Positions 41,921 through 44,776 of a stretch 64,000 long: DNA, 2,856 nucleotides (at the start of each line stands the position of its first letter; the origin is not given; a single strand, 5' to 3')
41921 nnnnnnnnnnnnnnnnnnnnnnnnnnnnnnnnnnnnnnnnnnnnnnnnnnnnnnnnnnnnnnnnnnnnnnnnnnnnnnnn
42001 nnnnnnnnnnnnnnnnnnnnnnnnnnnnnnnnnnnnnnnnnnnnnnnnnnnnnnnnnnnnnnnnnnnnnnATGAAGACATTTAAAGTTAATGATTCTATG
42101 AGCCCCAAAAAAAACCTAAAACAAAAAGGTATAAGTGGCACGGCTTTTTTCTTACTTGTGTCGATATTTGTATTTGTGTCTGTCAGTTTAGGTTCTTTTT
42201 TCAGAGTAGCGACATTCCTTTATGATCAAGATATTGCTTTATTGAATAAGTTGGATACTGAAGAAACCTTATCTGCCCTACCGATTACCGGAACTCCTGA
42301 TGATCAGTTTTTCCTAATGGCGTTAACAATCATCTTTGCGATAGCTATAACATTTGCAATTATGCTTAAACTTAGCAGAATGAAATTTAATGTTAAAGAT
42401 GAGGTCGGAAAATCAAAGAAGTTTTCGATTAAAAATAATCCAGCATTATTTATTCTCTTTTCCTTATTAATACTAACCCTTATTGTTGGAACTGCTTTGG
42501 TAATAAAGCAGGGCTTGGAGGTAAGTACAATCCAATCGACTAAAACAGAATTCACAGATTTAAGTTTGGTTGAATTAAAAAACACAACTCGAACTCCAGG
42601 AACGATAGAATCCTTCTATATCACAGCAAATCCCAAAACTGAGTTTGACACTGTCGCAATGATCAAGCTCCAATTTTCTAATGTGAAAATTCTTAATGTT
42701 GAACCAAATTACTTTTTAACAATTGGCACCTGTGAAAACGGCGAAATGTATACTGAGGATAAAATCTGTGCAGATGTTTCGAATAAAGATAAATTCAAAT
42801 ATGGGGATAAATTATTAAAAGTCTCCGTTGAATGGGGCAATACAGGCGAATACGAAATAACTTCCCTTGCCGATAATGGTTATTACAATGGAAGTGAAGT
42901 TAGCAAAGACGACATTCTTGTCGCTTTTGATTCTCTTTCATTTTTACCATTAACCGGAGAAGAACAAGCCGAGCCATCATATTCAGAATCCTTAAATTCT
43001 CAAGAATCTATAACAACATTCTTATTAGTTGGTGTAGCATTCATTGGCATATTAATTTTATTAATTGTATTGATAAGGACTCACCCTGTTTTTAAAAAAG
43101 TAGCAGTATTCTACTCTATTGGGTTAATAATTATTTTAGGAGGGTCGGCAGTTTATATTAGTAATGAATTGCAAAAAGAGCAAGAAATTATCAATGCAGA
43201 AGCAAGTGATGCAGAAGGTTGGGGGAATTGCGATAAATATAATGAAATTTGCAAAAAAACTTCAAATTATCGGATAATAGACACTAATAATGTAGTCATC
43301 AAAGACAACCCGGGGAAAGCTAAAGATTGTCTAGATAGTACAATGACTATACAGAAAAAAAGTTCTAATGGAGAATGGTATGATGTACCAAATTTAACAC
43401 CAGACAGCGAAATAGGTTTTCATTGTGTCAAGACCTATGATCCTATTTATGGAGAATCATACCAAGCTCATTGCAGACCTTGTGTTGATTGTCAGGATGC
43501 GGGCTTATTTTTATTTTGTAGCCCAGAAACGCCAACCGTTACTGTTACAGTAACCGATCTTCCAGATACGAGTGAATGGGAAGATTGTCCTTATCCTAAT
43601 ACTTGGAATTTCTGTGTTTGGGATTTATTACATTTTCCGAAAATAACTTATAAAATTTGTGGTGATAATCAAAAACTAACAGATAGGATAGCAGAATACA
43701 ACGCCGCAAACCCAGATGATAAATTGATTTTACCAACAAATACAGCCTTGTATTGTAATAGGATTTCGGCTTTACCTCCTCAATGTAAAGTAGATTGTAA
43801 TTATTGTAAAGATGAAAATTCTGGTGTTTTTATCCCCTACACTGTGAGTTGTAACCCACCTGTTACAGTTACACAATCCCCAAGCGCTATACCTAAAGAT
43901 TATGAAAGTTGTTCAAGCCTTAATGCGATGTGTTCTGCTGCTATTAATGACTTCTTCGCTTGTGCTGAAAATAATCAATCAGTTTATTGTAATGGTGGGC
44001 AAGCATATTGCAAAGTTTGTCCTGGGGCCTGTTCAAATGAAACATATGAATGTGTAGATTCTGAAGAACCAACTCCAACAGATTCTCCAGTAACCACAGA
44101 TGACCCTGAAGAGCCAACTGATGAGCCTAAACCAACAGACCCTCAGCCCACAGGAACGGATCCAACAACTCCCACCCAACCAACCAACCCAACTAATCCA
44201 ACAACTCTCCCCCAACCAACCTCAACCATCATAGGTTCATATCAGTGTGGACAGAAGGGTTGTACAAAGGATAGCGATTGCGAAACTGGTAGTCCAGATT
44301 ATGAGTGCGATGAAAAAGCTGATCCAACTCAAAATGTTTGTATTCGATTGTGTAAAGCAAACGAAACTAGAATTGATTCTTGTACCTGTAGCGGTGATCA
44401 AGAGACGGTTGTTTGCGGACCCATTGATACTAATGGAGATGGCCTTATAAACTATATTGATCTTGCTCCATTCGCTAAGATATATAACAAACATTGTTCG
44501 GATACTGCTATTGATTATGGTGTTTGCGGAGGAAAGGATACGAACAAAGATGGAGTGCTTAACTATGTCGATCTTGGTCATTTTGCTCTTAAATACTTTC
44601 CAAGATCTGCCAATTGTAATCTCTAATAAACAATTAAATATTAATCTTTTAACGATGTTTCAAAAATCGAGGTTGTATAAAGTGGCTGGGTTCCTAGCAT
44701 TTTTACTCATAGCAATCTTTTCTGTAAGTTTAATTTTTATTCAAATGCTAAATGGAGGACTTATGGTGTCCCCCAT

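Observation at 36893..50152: About 13-kb plus-strand cluster pairing surface-glycosylation enzymes with six paralogous sortase-type surface proteins carrying dockerin-like modules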

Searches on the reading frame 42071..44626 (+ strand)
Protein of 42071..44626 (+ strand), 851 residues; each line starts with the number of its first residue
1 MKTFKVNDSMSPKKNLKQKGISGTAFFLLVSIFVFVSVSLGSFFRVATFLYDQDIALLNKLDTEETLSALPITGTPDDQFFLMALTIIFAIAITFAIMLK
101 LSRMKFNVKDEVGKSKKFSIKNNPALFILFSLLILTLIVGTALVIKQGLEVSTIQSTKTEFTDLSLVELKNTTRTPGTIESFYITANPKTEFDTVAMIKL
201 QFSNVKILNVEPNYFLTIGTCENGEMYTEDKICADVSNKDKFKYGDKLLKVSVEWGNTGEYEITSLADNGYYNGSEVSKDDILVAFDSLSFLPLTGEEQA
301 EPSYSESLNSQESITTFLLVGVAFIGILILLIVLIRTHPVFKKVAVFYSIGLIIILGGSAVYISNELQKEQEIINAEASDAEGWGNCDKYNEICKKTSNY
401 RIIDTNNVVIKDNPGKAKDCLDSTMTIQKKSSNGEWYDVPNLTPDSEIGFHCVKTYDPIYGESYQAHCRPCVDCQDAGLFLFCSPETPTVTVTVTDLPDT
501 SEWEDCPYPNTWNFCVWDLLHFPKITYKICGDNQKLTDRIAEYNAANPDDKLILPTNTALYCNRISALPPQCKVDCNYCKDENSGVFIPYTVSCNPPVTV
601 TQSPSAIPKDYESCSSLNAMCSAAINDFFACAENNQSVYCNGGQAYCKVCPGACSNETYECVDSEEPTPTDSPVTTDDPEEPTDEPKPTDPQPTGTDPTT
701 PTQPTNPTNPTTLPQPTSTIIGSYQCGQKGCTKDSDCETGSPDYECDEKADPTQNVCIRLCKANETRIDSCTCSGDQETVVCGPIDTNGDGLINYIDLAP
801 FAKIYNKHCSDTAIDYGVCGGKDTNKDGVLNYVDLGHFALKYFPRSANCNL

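Call 3: search_protein_families(library=pfam, proteins=[window:42071-44626:+], max_evalue=0.1)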
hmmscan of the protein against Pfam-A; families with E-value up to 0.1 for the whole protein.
window:42071-44626:+ (851 aa): 1 family
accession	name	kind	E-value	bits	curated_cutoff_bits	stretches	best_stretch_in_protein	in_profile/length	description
PF00036.39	EF-hand_1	-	0.074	13.1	25.4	0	785-795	9-19/29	EF hand domain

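Call 4: search_protein_families(library=ncbifam, proteins=[window:42071-44626:+], max_evalue=0.1)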
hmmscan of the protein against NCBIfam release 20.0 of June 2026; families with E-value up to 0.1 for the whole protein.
window:42071-44626:+ (851 aa): 0 families

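Call 10: find_homologous_proteins(query=window:42071-44626:+, max_evalue=0.001)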
Query window:42071-44626:+ (851 aa): 2 proteins with E <= 0.001 among 8000 candidates.
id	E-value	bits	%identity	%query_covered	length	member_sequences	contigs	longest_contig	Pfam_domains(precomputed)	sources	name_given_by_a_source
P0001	0.0e+0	1928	98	100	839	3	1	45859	-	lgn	-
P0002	0.0e+0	1642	82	100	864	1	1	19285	-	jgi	-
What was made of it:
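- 42071..44626 (+): g5: TM, LPITG (42278-42292), TM, basic loop, TM, cohesin-like module (42506-43018), LPLTG (42944-42958), TM, basic loop, TM, about 330-aa Cys-rich domain of unknown fold, Thr/Pro linker, Cys-rich knot, dockerin (44384-44623). Orthologues are 98% and 82% identical (call 10).
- Tried and rejected: Whole-g5 homology search: only 2 close hits, because low-complexity linkers saturated the candidate list (call 10).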

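Call 11: find_encoding_contigs(protein=P0002, flank=10000, max_places=4)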
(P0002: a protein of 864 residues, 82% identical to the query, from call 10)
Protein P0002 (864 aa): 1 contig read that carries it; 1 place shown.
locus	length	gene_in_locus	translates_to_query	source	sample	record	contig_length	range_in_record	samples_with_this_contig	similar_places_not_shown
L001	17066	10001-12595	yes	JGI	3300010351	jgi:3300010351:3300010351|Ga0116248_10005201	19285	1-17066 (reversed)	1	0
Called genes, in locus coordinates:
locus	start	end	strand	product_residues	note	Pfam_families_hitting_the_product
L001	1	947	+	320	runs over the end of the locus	PF12844:HTH_19, PF13413:HTH_25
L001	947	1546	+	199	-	PF01726:LexA_DNA_bind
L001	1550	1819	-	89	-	PF01809:YidD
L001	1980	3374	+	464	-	PF11638:DnaA_N, PF00308:Bac_DnaA, PF01637:ATPase_2 (weak), PF01695:IstB_IS21, PF13173:AAA_14 (weak), PF13401:AAA_22 (faint), PF00004:AAA (weak), PF08299:Bac_DnaA_C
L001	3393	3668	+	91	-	-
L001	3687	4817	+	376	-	PF00712:DNA_pol3_beta, PF02767:DNA_pol3_beta_2, PF02768:DNA_pol3_beta_3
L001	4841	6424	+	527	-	PF13231:PMT_2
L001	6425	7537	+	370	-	PF02388:FemAB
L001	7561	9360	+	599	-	PF01551:Peptidase_M23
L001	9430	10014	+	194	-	-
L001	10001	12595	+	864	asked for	-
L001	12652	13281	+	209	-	-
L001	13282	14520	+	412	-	-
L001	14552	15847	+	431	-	-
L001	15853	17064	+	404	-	?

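Call 12: find_encoding_contigs(protein=P0001, flank=10000, max_places=4)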
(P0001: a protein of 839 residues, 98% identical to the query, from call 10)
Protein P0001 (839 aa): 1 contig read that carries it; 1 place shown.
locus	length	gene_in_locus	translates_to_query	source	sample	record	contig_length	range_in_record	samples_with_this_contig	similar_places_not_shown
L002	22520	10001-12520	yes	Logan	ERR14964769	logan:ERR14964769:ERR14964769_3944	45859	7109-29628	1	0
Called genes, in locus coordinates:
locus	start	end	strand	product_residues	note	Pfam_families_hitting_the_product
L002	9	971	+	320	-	PF12844:HTH_19, PF13413:HTH_25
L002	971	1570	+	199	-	PF01726:LexA_DNA_bind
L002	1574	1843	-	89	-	PF01809:YidD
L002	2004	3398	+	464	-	PF11638:DnaA_N, PF00308:Bac_DnaA, PF01637:ATPase_2 (weak), PF01695:IstB_IS21, PF13173:AAA_14 (weak), PF13401:AAA_22 (faint), PF00004:AAA (weak), PF08299:Bac_DnaA_C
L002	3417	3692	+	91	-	-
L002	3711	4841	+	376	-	PF00712:DNA_pol3_beta, PF02767:DNA_pol3_beta_2, PF02768:DNA_pol3_beta_3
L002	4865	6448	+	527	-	PF13231:PMT_2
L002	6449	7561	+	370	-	PF02388:FemAB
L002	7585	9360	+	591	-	-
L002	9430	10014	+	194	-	-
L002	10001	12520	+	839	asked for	-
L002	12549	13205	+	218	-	-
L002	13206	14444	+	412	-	-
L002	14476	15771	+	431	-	-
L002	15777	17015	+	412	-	PF01041:DegT_DnrJ_EryC1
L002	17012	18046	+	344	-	PF02388:FemAB, PF13480:Acetyltransf_6 (weak), PF02388:FemAB (weak)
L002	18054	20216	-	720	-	PF00580:UvrD-helicase, PF01443:Viral_helicase1 (faint), PF13245:AAA_19, PF13604:AAA_30 (faint), PF13361:UvrD_C, PF13538:UvrD_C_2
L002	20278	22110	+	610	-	PF01841:Transglut_core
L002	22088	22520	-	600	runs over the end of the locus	PF03485:Arg_tRNA_synt_N, PF00750:tRNA-synt_1d, PF05746:DALR_1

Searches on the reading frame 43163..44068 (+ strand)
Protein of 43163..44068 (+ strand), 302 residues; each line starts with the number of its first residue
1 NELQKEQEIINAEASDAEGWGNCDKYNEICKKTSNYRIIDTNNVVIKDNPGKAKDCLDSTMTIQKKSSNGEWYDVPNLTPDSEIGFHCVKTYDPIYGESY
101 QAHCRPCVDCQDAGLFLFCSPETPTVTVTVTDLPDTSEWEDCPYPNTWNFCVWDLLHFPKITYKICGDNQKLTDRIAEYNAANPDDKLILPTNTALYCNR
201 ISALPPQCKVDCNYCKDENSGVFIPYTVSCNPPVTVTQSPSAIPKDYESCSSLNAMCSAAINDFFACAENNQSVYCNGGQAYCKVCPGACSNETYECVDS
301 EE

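Call 87: search_solved_structures(query=window:43163-44068:+, max_evalue=1)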
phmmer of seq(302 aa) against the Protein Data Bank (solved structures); distinct sequences matched with E-value up to 1: 0.
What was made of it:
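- Tried and rejected: g5 Cys-rich payload against the PDB: nothing (call 87).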

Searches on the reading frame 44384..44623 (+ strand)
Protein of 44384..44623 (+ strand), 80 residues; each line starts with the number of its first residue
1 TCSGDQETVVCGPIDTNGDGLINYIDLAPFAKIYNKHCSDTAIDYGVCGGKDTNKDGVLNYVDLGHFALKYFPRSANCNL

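Call 37: find_related_loci(query=A4, collection=genome_contigs, flank=10000)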
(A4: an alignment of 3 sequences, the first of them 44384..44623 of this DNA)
Query A4 (80 aa) in genome_contigs; peptide patterns used: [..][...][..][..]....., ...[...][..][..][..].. (x = any residue, [..] = any of these).
139 stretches matched a pattern; 1 encode a relative of the query (tblastn E <= 1e-3); 1 distinct loci.
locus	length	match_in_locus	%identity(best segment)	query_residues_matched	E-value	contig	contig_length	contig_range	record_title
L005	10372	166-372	57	9-78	8e-26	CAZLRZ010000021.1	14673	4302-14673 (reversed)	MAG TPA_asm: uncultured Candidatus Saccharibacteria bacterium isolate SRP192927_co4_1070 genome assembly, contig: NODE_8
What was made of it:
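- Tried and rejected: The single genome_contigs scan, run with the dockerin alignment, returned only one locus, from a close relative (call 37).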

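Call 65: search_solved_structures(query=A5, max_evalue=1, show_alignments=2)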
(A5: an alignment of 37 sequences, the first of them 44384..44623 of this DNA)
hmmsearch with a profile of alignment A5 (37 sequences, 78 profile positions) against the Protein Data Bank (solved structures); distinct sequences matched with E-value up to 1: 286 (the best 60 are shown).
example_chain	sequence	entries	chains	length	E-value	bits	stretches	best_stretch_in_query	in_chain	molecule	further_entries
1jfj_A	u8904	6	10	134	3.9e-07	33.4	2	12-66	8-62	CALCIUM-BINDING PROTEIN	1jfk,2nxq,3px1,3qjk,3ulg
2m7n_A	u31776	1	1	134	4e-07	33.4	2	12-66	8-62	Calcium-binding protein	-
2jnx_A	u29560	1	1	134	5.6e-07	32.9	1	12-70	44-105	Calcium binding protein 2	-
5nrm_B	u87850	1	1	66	9.1e-06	29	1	12-66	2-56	DocCel5: Type I dockerin repeat domain from A. cellulolyticus family 5 endoglucanase WP_01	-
6hcs_A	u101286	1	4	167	1.2e-05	28.6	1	13-66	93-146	Calmodulin-1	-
2k0j_A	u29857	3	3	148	1.3e-05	28.5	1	13-66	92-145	calmodulin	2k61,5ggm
2y3n_B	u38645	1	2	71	2.8e-05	27.4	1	14-73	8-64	CELLULOSOMAL FAMILY-48 PROCESSIVE GLYCOSIDE HYDROLASE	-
9u9d_A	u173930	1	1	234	3e-05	27.4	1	11-66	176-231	Myosin light chain kinase, smooth muscle, deglutamylated form,Green fluorescent protein,Ca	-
5nrk_B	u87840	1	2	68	3.8e-05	27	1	12-66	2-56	DocCel5: Type I dockerin repeat domain from A. cellulolyticus family 5 endoglucanase WP_01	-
6xxx_AAA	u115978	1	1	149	3.9e-05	27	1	13-66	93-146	Calmodulin-1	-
9ya0_SA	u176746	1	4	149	4.2e-05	26.9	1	13-66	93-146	Calmodulin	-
6xu4_A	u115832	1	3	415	4.8e-05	26.7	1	4-67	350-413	FGCamp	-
6ui4_B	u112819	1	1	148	5.8e-05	26.4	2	13-67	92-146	Calmodulin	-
8bd2_A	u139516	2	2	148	5.8e-05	26.4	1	13-66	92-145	Calmodulin-3 | Calmodulin-1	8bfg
1xfu_O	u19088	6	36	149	6.3e-05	26.3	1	13-66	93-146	Calmodulin 2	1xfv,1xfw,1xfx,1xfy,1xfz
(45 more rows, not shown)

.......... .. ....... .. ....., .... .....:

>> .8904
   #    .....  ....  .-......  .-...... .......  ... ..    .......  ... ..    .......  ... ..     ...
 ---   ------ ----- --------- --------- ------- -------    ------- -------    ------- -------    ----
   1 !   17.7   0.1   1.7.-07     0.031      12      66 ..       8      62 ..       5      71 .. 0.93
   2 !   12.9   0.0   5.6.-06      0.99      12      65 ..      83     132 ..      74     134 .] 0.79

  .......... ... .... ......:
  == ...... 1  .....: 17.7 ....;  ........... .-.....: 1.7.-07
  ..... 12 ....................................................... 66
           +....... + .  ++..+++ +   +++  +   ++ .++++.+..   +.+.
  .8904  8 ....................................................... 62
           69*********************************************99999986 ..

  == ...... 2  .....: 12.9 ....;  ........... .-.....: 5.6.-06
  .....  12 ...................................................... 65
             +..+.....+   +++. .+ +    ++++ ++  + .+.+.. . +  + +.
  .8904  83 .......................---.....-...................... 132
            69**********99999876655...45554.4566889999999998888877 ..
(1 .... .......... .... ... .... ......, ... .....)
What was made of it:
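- The PDB profile search hits dockerins at about 1e-5 (call 65). The dockerin profile also matches EF-hand pairs such as calmodulin at similar E-values (call 65). The dockerin profile matches EF-hand pairs as well as dockerins (call 65).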

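Call 74: predict_structure(alignment_id=A5)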
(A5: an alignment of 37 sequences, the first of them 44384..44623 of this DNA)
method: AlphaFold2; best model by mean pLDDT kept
length: 80 residues; sequences in the alignment: 37
mean_pLDDT: 87.9   pTM: 0.75
mean pLDDT of the five models: 87.9, 87.5, 86.5, 86.4, 86.3
residues with pLDDT >= 90: 56; 70-90: 15; 50-70: 9; < 50: 0
segments of 3 or more residues with pLDDT < 50: none
pLDDT, mean of each block of 10 residues (from residue 1): 74 93 96 94 75 93 95 84
secondary structure, 60 per line:
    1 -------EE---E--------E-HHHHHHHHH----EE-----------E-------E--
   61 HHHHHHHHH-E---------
elements in order: H24-32 H61-69
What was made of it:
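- On Dockerin type I (Pfam PF00404): The model has two helices, each after a loop (call 74).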

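Call 82: find_related_loci(query=A6, collection=metagenome_contigs, flank=10000)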
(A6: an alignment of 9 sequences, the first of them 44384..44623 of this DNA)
Query A6 (80 aa) in metagenome_contigs; peptide patterns used: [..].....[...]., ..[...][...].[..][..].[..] (x = any residue, [..] = any of these).
440 stretches matched a pattern; 15 encode a relative of the query (tblastn E <= 1e-3); 15 distinct loci.
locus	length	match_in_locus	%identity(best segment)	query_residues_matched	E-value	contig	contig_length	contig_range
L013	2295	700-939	99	1-80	3e-53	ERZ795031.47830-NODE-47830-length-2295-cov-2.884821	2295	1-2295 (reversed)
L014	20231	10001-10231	58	2-78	5e-30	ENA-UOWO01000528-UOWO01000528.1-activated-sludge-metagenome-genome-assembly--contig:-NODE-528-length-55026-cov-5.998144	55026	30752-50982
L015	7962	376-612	62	1-78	5e-29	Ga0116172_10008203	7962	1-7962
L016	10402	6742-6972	55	2-78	2e-28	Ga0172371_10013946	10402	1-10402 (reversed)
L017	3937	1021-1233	53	2-80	3e-22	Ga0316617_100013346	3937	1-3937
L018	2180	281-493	47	9-80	4e-19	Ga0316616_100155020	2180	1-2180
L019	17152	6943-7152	45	9-79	8e-17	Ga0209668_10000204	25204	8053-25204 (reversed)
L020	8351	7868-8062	49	9-70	1e-15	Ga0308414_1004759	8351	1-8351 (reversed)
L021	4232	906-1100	49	9-70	3e-15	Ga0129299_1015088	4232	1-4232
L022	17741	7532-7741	45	10-80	6e-14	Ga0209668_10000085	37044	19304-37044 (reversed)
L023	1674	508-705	47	8-71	6e-14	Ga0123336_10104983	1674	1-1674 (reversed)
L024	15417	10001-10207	44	10-79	3e-13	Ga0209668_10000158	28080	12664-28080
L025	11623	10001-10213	40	7-78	2e-12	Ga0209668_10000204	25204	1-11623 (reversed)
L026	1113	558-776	36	3-76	2e-11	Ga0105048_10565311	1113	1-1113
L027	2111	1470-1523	61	10-27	3e-5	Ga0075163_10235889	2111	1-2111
